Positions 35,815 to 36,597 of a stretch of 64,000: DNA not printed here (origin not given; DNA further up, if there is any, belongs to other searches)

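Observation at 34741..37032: Unassigned ~165-aa module: four copies in a TM-anchored surface protein, one copy on the secreted GH5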

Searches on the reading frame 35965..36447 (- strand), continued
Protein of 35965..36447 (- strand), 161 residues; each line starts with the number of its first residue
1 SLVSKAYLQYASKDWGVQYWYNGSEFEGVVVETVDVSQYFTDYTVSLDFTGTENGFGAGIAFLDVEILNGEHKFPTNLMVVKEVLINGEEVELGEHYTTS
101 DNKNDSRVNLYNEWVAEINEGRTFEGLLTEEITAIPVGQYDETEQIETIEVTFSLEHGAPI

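Call 46: find_encoding_contigs(protein=P0187, flank=10000, max_places=3)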
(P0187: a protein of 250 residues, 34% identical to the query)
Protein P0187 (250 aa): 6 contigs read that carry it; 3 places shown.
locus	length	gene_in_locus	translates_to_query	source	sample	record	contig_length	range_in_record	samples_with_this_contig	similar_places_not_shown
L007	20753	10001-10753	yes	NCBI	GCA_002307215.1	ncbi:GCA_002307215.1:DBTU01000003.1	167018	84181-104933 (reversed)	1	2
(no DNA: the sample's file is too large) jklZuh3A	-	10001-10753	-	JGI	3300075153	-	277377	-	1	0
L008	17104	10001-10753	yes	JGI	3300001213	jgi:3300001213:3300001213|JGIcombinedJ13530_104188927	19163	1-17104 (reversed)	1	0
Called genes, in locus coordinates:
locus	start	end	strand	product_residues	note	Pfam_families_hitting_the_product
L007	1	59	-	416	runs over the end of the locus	PF06134:RhaA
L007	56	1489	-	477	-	PF00370:FGGY_N, PF02782:FGGY_C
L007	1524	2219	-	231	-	PF00596:Aldolase_II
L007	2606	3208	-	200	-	PF00440:TetR_N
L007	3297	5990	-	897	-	PF17132:Glyco_hydro_106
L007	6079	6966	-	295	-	PF00528:BPD_transp_1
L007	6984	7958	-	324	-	PF00528:BPD_transp_1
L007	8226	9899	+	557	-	-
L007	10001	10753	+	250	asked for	-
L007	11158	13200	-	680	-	PF00015:MCPsignal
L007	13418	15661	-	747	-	PF00933:Glyco_hydro_3, PF01915:Glyco_hydro_3_C, PF14310:Fn3-like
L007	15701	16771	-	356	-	PF20434:BD-FAE, PF07859:Abhydrolase_3, PF00326:Peptidase_S9 (weak)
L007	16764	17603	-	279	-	PF00753:Lactamase_B, PF19583:ODP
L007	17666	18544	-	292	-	-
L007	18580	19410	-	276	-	PF02737:3HCDH_N (weak), PF03446:NAD_binding_2 (weak), PF02737:3HCDH_N, PF00725:3HCDH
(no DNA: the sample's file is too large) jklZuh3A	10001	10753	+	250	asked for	-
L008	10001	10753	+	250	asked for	-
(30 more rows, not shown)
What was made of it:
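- One lineage sits in a rhamnose/GH106 locus (call 46).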

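Call 47: find_encoding_contigs(protein=P0004, flank=10000, max_places=2)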
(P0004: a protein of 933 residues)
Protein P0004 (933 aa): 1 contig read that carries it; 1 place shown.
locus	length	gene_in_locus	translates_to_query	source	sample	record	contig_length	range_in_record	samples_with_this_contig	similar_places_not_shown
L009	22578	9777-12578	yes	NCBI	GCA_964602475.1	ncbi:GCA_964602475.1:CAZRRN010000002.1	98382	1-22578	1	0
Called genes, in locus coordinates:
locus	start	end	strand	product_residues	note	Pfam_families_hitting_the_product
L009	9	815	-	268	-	PF01261:AP_endonuc_2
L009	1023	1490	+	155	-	PF00583:Acetyltransf_1, PF13673:Acetyltransf_10 (weak), PF13508:Acetyltransf_7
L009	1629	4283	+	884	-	PF01411:tRNA-synt_2c, PF07973:tRNA_SAD, PF02272:DHHA1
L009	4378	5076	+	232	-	PF02463:SMC_N (faint), PF13476:AAA_23, PF00005:ABC_tran, PF13304:AAA_21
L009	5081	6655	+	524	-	PF16962:ABC_export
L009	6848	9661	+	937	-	PF00150:Cellulase, PF02368:Big_2 (faint)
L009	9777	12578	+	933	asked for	-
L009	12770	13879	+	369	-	PF13472:Lipase_GDSL_2 (weak)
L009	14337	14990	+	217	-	PF10502:Peptidase_S26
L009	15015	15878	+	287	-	PF03193:RsgA_GTPase (faint), PF01926:MMR_HSR1, PF02421:FeoB_N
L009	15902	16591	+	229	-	PF01351:RNase_HII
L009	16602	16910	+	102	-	PF01312:Bac_export_2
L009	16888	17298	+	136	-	PF08378:NERD (weak), PF02021:UPF0102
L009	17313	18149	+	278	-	PF02578:Cu-oxidase_4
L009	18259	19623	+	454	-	PF00009:GTP_EFTU (weak), PF02421:FeoB_N, PF01926:MMR_HSR1, PF00009:GTP_EFTU, PF01926:MMR_HSR1, PF02421:FeoB_N, PF04548:AIG1 (weak), PF14714:KH_dom-like, +8 more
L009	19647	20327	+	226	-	PF02660:G3P_acyltransf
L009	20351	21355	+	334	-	PF01210:NAD_Gly3P_dh_N, PF03446:NAD_binding_2 (weak), PF03721:UDPG_MGDP_dh_N (weak), PF07479:NAD_Gly3P_dh_C, PF20618:GPD_NAD_C_bact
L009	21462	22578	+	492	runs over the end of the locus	PF09547:SpoIVA_ATPase, PF20438:SpoIVA_middle, PF20439:SpoIVA_C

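Call 48: find_encoding_contigs(protein=P0168, flank=10000, max_places=2)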
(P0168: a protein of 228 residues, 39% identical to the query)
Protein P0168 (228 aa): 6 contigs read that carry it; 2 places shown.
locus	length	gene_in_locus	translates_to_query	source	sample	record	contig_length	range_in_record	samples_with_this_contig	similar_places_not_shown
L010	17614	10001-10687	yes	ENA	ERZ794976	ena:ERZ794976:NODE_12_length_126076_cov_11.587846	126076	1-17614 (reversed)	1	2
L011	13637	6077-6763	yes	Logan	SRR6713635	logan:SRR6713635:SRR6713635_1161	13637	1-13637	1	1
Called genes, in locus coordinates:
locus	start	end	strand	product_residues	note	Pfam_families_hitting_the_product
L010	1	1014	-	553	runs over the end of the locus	PF00005:ABC_tran, PF02463:SMC_N (faint), PF13304:AAA_21 (faint), PF12848:ABC_tran_Xtn, PF00005:ABC_tran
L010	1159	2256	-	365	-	PF00248:Aldo_ket_red, PF13187:Fer4_9 (weak)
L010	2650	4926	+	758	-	PF14498:Glyco_hyd_65N_2, PF22124:Glyco_hydro_95_cat, PF21307:Glyco_hydro_95_C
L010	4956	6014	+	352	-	PF06580:His_kinase, PF02518:HATPase_c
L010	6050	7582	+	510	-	PF00072:Response_reg, PF00165:HTH_AraC (weak), PF12833:HTH_18, PF00165:HTH_AraC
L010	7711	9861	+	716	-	PF00672:HAMP (weak), PF00015:MCPsignal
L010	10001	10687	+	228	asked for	-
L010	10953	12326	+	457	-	-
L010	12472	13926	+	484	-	PF00528:BPD_transp_1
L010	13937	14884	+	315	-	PF00528:BPD_transp_1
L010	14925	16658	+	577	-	PF01547:SBP_bac_1 (weak)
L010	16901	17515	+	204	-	PF04854:DUF624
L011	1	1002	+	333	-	?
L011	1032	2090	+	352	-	PF06580:His_kinase, PF02518:HATPase_c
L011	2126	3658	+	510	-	PF00072:Response_reg, PF00165:HTH_AraC (weak), PF12833:HTH_18, PF00165:HTH_AraC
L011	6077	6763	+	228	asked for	-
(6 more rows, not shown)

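Call 49: find_encoding_contigs(protein=P0171, flank=10000, max_places=2)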
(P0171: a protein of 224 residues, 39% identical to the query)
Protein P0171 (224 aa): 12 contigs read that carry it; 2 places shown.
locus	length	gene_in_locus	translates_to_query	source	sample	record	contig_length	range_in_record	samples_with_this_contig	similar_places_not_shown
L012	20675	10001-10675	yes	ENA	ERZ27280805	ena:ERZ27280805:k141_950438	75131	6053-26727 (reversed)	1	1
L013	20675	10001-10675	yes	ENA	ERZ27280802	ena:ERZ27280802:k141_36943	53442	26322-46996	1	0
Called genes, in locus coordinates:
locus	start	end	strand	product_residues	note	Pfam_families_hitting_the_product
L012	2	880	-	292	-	-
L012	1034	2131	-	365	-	PF00248:Aldo_ket_red, PF13187:Fer4_9 (weak), PF13534:Fer4_17 (weak)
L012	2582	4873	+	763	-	PF14498:Glyco_hyd_65N_2, PF22124:Glyco_hydro_95_cat, PF21307:Glyco_hydro_95_C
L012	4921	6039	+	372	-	PF06580:His_kinase, PF02518:HATPase_c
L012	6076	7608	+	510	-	PF00072:Response_reg, PF12833:HTH_18, PF00165:HTH_AraC (weak)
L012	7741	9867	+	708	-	PF00672:HAMP (weak), PF00015:MCPsignal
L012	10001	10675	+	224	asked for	-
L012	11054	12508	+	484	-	PF00528:BPD_transp_1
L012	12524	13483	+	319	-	PF00528:BPD_transp_1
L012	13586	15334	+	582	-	-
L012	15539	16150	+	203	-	PF04854:DUF624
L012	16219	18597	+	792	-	PF13802:Gal_mutarotas_2, PF01055:Glyco_hydro_31_2nd, PF21365:Glyco_hydro_31_3rd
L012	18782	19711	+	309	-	PF00135:COesterase (faint), PF20434:BD-FAE, PF07859:Abhydrolase_3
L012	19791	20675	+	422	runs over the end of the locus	-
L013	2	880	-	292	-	-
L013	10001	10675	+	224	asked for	-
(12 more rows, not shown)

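Call 57: search_solved_structures(query=A3, max_evalue=10, show_alignments=2)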
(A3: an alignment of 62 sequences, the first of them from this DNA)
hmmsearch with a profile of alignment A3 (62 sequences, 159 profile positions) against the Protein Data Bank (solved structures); distinct sequences matched with E-value up to 10: 5.
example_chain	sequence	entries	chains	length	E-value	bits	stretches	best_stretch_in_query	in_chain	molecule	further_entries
9cm8_A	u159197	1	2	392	0.08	15.8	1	5-51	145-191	UDP-N-acetylglucosamine 2-epimerase (non-hydrolyzing)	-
4ui3_C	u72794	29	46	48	1.3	11.9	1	55-81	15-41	TANKYRASE-2 | Poly [ADP-ribose] polymerase tankyrase-2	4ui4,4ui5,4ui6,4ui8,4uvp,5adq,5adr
4hki_C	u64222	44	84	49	1.3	11.8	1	55-81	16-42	Tankyrase-2 | Poly [ADP-ribose] polymerase tankyrase-2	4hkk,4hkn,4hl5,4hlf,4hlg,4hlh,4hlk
4ui7_C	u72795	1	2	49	1.3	11.8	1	55-81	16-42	TANKYRASE-2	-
9txt_B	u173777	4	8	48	1.4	11.7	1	55-81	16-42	Poly [ADP-ribose] polymerase tankyrase-2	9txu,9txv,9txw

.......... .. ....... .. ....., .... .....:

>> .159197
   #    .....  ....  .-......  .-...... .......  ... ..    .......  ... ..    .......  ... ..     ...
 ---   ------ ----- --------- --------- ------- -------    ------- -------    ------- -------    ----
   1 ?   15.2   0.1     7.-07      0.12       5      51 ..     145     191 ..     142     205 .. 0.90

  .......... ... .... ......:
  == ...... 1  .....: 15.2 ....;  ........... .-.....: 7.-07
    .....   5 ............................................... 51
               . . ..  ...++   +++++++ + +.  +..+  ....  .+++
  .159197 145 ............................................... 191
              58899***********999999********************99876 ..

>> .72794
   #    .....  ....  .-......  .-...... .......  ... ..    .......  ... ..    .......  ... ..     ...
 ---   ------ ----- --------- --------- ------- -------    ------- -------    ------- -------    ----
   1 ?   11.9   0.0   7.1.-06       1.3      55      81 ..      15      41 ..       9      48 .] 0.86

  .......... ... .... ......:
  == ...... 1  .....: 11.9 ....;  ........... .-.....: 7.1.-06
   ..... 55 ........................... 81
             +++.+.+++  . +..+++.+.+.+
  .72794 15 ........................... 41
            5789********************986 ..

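Call 58: search_protein_families(library=pfam, alignment_id=A3, max_evalue=1)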
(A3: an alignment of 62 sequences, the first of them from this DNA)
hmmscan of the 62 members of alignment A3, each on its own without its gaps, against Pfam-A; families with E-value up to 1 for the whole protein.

A. member 1, seq(161 aa): 0 families

B. families by the number of members that match (of 62 scanned): 22 families
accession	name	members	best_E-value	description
PF07550.17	Shr-like_HID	11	0.0056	Heme-binding protein Shr-like, Hb-interacting domain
PF09136.16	Glucodextran_B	2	0.036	Glucodextranase, domain B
PF18238.7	LnmK_N_HDF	2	0.038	LnmK N-terminal Hot Dog Fold domain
PF21732.2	DUF6864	1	0.036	Domain of unknown function (DUF6864)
PF22052.2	DUF6937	1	0.039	Domain of unknown function (DUF6937)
PF24672.1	DUF7654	1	0.042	Domain of unknown function (DUF7654)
PF05695.17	Ycf2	1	0.057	Ycf2 family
PF17936.7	Big_6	1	0.058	Bacterial Ig domain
PF12519.14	MDM10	1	0.074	Mitochondrial distribution and morphology protein 10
PF13313.11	DUF4082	1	0.079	Domain of unknown function (DUF4082)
PF20682.3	Hanta_Gc_C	1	0.087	Hantavirus glycoprotein Gc, C-terminal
PF01684.21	ET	1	0.095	ET module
PF05042.19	Caleosin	1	0.13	Caleosin related protein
PF17879.7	DNA_ligase_C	1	0.15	DNA ligase C-terminal domain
PF18872.5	Daz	1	0.18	Daz repeat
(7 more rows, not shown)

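Call 60: find_related_loci(query=A4, collection=metagenome_contigs, flank=10000)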
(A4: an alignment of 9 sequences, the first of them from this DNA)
Query A4 (161 aa) in metagenome_contigs; peptide patterns used: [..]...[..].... (x = any residue, [..] = any of these).
539 stretches matched a pattern; 501 encode a relative of the query (tblastn E <= 1e-3); the best 80 are kept; 79 distinct loci.
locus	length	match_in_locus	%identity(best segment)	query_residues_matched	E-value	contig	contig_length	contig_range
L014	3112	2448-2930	99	1-161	5e-106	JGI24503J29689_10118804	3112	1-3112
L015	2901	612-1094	99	1-161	2e-106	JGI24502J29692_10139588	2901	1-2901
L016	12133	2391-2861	49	6-161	8e-40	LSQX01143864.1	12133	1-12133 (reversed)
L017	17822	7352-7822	49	6-161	6e-40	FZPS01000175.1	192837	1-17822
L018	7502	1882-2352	49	6-161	8e-40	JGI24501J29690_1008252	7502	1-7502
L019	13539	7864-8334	48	6-161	2e-39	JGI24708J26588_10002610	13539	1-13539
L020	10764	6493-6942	49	4-158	1e-39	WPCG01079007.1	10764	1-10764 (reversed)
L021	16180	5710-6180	49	6-161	8e-40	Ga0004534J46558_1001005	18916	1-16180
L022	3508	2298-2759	51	6-158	7e-38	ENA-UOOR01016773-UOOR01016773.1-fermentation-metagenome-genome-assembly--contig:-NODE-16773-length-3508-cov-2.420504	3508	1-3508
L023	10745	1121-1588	47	4-158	3e-37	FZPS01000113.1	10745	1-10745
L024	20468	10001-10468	44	2-160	3e-33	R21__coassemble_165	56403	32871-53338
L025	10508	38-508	43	6-158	2e-31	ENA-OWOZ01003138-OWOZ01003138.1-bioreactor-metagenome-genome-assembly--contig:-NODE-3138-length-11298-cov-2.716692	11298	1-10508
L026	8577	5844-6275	42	5-153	1e-30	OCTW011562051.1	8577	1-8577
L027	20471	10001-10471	43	6-158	7e-31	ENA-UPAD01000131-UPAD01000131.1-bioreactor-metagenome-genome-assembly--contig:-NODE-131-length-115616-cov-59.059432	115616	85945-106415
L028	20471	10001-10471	43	6-158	1e-30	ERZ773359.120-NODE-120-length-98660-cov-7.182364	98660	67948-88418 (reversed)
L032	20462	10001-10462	37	5-161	2e-29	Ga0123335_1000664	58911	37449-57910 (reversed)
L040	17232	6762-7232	45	6-160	5e-28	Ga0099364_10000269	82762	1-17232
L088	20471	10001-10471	39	3-159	2e-27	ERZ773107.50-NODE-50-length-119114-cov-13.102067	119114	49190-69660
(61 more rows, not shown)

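Call 66: search_protein_families(library=pfam, proteins=[L088:10-2604:+, L088:2577-3512:+, L088:4304-5683:-, L088:5974-9489:+, L088:14752-16587:+, L088:17621-18601:+, L088:18598-19440:+, L009:6848-9661:+], max_evalue=0.0001)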
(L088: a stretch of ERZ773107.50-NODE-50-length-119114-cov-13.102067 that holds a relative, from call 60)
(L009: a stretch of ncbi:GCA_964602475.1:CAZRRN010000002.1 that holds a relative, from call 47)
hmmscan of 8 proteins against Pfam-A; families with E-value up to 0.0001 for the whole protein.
L088:10-2604:+ (864 aa): 0 families

L088:2577-3512:+ (311 aa): 0 families

L088:4304-5683:- (459 aa): 2 families
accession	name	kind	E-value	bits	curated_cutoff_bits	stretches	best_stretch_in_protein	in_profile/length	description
PF23988.1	DUF7309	-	3.1e-30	105.2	27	1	47-208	4-156/170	Domain of unknown function (DUF7309)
PF22007.2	DUF6930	-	8.3e-22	78.2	27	1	260-379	2-122/123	Domain of unknown function (DUF6930)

L088:5974-9489:+ (1171 aa): 13 families
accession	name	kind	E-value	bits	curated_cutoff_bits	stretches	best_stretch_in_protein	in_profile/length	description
PF01855.24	POR_N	-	4.7e-71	239.6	27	1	39-269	2-230/231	Pyruvate flavodoxin/ferredoxin oxidoreductase, thiamine diP-bdg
PF01558.24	POR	-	4e-29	102.4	27.4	1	447-623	1-170/173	Pyruvate ferredoxin/flavodoxin oxidoreductase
PF17147.9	PFOR_II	-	3.2e-13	50.4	27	1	291-393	1-99/102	Pyruvate:ferredoxin oxidoreductase core domain II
PF10371.14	EKR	-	2.1e-12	47.1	27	1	641-691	6-55/55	Domain of unknown function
PF12838.12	Fer4_7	-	2.8e-08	34.5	27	1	702-768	2-50/52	4Fe-4S dicluster domain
PF13237.11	Fer4_10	-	2.4e-07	31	25.5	1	699-767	6-53/53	4Fe-4S dicluster domain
PF13187.11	Fer4_9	-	3.9e-07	30.4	27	0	692-717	28-52/52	4Fe-4S dicluster domain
PF14697.11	Fer4_21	-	6.3e-07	29.9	35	0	693-718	32-58/59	4Fe-4S dicluster domain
PF12837.12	Fer4_6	-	9e-07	29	25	1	694-717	1-24/24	4Fe-4S binding domain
PF13183.11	Fer4_8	-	1.4e-06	29.1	27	1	699-769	2-67/68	4Fe-4S dicluster domain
PF00037.32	Fer4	-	1.8e-06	28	21.1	1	696-718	2-24/24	4Fe-4S binding domain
PF13534.11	Fer4_17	-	7.2e-06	26.9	22.2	0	698-715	42-59/61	4Fe-4S dicluster domain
PF13484.11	Fer4_16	-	1.9e-05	25.8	30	1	702-768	2-65/66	4Fe-4S double cluster binding domain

L088:14752-16587:+ (611 aa): 1 family
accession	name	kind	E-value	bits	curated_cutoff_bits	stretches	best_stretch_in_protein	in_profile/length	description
PF13416.11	SBP_bac_8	-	3.9e-08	33.9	27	1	102-410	22-257/279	Bacterial extracellular solute-binding protein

L088:17621-18601:+ (326 aa): 5 families
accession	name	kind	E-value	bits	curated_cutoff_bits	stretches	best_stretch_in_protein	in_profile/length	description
PF00005.33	ABC_tran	-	1.1e-24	88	25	1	67-211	1-136/137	ABC transporter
PF13304.12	AAA_21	-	1.7e-08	35.3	27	1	79-97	1-19/304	AAA domain, putative AbiEii toxin, Type IV TA system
PF03193.22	RsgA_GTPase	-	1.4e-05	25.5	30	1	66-116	96-146/174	RsgA GTPase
PF09818.15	ABC_ATPase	-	1.9e-05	24.3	23.2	0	72-117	75-114/283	P-loop domain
PF13476.12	AAA_23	-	6.5e-05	24.1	27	1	78-98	20-40/201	AAA domain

L088:18598-19440:+ (280 aa): 1 family
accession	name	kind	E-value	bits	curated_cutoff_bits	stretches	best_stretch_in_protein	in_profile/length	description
PF00950.22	ABC-3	-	6.4e-46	157.4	20.1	1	19-273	1-255/258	ABC 3 transport family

L009:6848-9661:+ (937 aa): 2 families
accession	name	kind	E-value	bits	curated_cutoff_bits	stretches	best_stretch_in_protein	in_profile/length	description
PF00150.24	Cellulase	-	1.4e-56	192.4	23.5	1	73-354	9-269/272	Cellulase (glycosyl hydrolase family 5)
PF02368.24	Big_2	-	6e-08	33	22.8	0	528-565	34-71/79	Bacterial Ig-like domain (group 2)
